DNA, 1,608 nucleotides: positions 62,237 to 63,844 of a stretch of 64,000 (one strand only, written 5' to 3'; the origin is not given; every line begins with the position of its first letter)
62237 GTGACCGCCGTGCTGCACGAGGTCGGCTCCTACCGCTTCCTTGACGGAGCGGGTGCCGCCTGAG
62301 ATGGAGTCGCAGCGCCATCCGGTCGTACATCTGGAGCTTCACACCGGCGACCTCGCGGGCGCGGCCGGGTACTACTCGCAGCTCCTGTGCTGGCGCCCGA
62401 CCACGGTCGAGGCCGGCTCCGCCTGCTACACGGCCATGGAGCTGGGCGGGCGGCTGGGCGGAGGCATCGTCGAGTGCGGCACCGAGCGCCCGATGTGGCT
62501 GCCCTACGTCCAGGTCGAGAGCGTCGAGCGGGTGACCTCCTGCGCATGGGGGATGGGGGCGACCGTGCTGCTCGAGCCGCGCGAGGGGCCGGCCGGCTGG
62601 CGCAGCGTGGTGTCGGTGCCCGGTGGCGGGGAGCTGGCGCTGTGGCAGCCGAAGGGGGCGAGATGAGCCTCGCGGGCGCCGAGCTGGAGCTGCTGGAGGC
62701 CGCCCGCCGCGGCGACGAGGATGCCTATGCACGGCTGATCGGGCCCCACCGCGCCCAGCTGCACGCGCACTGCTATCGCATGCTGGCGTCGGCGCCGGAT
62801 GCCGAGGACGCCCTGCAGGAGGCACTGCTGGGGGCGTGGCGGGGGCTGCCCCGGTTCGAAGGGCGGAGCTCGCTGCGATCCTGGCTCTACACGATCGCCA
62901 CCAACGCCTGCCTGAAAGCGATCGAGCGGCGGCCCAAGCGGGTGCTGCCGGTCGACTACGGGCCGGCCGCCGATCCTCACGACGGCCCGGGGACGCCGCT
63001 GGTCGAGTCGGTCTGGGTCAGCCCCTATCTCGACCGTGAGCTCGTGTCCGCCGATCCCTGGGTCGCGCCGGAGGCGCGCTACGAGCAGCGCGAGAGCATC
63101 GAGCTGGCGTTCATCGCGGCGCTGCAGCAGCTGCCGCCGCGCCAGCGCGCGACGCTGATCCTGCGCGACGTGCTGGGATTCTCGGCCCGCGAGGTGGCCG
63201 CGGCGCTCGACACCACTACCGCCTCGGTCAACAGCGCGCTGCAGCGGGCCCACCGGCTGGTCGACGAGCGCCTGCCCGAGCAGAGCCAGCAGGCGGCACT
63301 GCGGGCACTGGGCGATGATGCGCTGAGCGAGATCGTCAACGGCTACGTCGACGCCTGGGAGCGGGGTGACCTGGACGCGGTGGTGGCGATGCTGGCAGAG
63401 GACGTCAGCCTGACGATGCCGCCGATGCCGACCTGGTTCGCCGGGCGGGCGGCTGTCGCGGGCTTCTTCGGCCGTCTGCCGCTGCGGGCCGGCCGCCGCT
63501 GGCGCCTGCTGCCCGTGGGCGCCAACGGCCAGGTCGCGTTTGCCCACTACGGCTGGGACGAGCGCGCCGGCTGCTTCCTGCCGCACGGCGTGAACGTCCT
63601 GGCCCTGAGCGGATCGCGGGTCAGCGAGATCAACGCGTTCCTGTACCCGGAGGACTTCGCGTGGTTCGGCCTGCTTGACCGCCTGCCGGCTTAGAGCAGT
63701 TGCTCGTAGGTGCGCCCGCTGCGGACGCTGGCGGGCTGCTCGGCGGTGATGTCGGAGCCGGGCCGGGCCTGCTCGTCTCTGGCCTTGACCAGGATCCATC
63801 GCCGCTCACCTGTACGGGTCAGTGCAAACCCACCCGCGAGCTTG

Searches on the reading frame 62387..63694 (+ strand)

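Call 45: search_protein_families(library=pfam, proteins=[window:62387-63694:+], max_evalue=0.0001)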
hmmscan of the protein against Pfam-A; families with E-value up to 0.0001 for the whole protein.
window:62387-63694:+ (435 aa): 5 families
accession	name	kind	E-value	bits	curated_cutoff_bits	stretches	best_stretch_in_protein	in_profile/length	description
PF04542.20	Sigma70_r2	-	8e-19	67.6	24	1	117-182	1-68/71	Sigma-70 region 2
PF08281.18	Sigma70_r4_2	-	4e-13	49.2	25.7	1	241-288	3-50/54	Sigma-70, region 4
PF12680.13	SnoaL_2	-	2.6e-11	44.4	27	1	317-391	1-74/102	SnoaL-like domain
PF04545.22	Sigma70_r4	-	5.6e-05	23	24.1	0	245-288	1-44/50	Sigma-70, region 4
PF22233.2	PhyR_sigma-like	-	8.9e-05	22.6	27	1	246-290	1-45/50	Response regulator PhyR, sigma-like domain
